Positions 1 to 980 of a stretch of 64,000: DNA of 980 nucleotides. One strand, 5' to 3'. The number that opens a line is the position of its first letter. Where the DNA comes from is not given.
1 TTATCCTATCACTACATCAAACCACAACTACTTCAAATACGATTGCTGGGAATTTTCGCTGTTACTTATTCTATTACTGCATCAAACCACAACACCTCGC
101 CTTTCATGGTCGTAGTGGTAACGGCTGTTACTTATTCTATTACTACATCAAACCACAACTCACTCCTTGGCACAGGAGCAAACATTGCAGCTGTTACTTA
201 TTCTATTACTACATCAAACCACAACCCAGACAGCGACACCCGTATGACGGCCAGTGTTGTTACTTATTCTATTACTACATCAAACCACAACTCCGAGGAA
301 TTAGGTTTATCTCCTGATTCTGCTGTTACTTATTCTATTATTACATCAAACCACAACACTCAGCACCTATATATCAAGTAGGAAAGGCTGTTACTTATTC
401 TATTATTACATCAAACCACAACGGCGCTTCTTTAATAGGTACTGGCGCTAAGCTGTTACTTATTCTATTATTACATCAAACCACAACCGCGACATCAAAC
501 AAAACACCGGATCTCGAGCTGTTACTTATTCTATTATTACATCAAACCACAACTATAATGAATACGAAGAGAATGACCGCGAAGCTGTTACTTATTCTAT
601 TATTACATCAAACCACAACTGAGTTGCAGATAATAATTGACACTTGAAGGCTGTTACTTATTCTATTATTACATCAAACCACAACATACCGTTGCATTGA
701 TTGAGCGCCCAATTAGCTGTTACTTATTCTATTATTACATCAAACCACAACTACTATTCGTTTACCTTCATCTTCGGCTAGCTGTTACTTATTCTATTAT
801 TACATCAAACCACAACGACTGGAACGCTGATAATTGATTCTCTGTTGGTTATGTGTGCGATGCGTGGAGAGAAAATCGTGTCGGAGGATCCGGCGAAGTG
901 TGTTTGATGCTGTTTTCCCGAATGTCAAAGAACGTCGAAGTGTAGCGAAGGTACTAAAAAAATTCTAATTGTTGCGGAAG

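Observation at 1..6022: Complete, apparently active type II-C Cas9 system with readable tracrRNA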

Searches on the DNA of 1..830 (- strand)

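Call 12: search_dna_similar(query=window:1-830:-, collection=phages, mode=distant, max_evalue=10, max_rows=40)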
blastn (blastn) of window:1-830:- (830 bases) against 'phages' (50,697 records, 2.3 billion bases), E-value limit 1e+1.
Records with a match: 8; places in all: 10; records where one place covers at least 80% of the query: 0.
Best place of each record, by identity: 90-95% 5; 80-90% 2; 60-80% 1.
By first word of the organism name: Bacteriophage 2; bajarodmic 2; Bacillus 2; Microviridae 1; Apis 1.
By host as written in the record: - 5; Bacillus amyloliquefaciens 2; Apis mellifera linguistica 1.
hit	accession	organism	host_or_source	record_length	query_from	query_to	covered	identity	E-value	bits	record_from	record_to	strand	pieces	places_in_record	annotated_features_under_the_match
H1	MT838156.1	Bacteriophage sp.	human fecal samples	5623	15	830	71%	75.0%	6e-9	445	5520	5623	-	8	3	record has no annotation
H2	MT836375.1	Bacteriophage sp.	human fecal samples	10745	256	290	4%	85.7%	3e+0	40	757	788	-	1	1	record has no annotation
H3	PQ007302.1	bajarodmic virus 1032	Chaetodipus arenarius feces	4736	444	474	4%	90.3%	2e-1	44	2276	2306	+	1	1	none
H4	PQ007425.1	bajarodmic virus 1147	Chaetodipus spinatus feces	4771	444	474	4%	90.3%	2e-1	44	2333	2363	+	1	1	none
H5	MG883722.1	Microviridae sp.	pig feces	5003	444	474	4%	87.1%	3e+0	39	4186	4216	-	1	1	none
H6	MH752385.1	Bacillus phage Ray17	Bacillus amyloliquefaciens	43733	688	717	4%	90.0%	8e-1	42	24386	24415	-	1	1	endolysin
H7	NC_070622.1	Bacillus phage Ray17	Bacillus amyloliquefaciens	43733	688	717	4%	90.0%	8e-1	42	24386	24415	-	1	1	endolysin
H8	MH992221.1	Apis mellifera associated microvirus 36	Apis mellifera linguistica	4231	448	474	3%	92.6%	8e-1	41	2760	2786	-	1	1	hypothetical protein (x2)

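Call 13: search_dna_similar(query=window:1-830:-, collection=plasmids, mode=distant, max_evalue=10, max_rows=30)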
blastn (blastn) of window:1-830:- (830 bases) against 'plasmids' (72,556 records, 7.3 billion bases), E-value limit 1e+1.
Records with a match: 19; places in all: 19; records where one place covers at least 80% of the query: 0.
Best place of each record, by identity: >=99% 2; 90-95% 17.
By first word of the organism name: Klebsiella 13; Leptolyngbya 2; Escherichia 1; Enterobacter 1; Raoultella 1; Legionella 1.
By predicted mobility (MOB-suite, as given by PLSDB): mobilizable 11; non-mobilizable 7; conjugative 1.
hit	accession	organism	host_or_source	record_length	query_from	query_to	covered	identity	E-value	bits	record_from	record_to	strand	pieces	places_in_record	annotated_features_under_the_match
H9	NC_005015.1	Klebsiella pneumoniae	-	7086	266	295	4%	90.0%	3e+0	42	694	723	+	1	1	hypothetical protein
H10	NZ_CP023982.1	Klebsiella variicola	Homo sapiens,sputum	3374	266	295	4%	90.0%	3e+0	42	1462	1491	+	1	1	none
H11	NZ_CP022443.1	Klebsiella sp. LY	-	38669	266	295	4%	90.0%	3e+0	42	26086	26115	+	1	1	none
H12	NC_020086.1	Escherichia coli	anus swab of patient with ...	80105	266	295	4%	90.0%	3e+0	42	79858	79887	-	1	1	hypothetical protein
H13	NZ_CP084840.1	Klebsiella pneumoniae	Water,Whole organism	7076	266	295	4%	90.0%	3e+0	42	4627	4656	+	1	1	none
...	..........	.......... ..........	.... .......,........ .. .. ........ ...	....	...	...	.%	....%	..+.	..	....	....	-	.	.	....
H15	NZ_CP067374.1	Klebsiella pneumoniae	Homo sapiens,blood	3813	266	295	4%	90.0%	3e+0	42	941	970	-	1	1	none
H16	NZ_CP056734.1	Enterobacter hormaechei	culture,Wastewater influent sample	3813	266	295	4%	90.0%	3e+0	42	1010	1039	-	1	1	none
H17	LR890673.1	Klebsiella pneumoniae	Homo sapiens,urine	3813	266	295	4%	90.0%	3e+0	42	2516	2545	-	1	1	record has no annotation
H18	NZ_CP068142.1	Klebsiella pneumoniae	-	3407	266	295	4%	90.0%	3e+0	42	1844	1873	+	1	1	none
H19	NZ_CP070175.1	Klebsiella pneumoniae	Homo sapiens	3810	266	295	4%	90.0%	3e+0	42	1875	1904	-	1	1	none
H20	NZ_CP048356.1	Raoultella ornithinolytica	cell culture,environment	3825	266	295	4%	90.0%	3e+0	42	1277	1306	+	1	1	none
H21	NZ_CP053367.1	Klebsiella pneumoniae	Homo sapiens,blood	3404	266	295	4%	90.0%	3e+0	42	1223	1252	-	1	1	none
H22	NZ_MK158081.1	Klebsiella pneumoniae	Homo sapiens,urine from femaile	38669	266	295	4%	90.0%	3e+0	42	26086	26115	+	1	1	hypothetical protein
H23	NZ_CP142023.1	Klebsiella pneumoniae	Homo sapiens,culture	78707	266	295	4%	90.0%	3e+0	42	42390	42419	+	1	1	none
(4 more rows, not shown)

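Call 14: get_annotated_region(hit=H3, flank=300)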
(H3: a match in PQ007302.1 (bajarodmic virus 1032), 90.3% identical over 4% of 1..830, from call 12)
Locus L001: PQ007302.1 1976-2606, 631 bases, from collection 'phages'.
description: Bajarodmic virus 1032 isolate BGG_098_11, complete genome.
organism: bajarodmic virus 1032 (NCBI taxid 3343838)
taxonomy: Viruses; Monodnaviria; Sangervirae; Phixviricota; Malgrandaviricetes; Petitvirales; Microviridae; Microvirus
host: -; source: Chaetodipus arenarius feces; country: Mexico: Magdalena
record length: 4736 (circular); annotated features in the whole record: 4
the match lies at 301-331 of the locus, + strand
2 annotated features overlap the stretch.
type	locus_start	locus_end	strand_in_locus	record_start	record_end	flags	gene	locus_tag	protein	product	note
CDS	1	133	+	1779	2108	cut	-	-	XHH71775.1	hypothetical protein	-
CDS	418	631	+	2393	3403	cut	-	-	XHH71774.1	DNA pilot protein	-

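Call 15: get_annotated_region(hit=H5, flank=300)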
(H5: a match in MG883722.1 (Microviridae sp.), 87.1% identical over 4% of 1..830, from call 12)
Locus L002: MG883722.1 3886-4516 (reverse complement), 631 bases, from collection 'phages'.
description: Microviridae sp. isolate Pig191, complete genome.
organism: Microviridae sp. (NCBI taxid 2202644)
taxonomy: Viruses; Monodnaviria; Sangervirae; Phixviricota; Malgrandaviricetes; Petitvirales; Microviridae
host: -; source: pig feces; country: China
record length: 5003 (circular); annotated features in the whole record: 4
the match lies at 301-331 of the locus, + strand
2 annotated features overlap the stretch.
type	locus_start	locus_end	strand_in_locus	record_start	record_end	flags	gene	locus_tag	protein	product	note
CDS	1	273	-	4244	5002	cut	-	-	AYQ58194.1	putative VP2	-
CDS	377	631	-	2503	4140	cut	-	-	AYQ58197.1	putative VP1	-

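Call 16: get_annotated_region(hit=H8, flank=300)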
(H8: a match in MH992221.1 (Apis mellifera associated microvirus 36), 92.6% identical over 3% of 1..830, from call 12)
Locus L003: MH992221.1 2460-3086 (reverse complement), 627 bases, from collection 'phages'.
description: Apis mellifera associated microvirus 36 isolate INH_SP_306, complete genome.
organism: Apis mellifera associated microvirus 36 (NCBI taxid 2494765)
taxonomy: Viruses; Monodnaviria; Sangervirae; Phixviricota; Malgrandaviricetes; Petitvirales; Microviridae
host: Apis mellifera linguistica; source: Hemolymph; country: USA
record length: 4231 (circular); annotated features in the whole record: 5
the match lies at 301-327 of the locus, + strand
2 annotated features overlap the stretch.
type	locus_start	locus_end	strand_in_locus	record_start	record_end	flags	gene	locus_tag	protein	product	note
CDS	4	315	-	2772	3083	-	-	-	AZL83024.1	hypothetical protein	unknown microvirus-like protein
CDS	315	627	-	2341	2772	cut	-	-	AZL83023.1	hypothetical protein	unknown microvirus-like protein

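Call 17: get_annotated_region(hit=H1, flank=6000)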
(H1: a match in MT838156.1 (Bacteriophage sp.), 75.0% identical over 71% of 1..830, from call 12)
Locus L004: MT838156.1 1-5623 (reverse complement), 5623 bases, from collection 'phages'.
description: UNVERIFIED: Bacteriophage sp. clone scaffold_6843 genomic sequence.
organism: Bacteriophage sp. (NCBI taxid 38018)
taxonomy: Viruses
host: -; source: human fecal samples; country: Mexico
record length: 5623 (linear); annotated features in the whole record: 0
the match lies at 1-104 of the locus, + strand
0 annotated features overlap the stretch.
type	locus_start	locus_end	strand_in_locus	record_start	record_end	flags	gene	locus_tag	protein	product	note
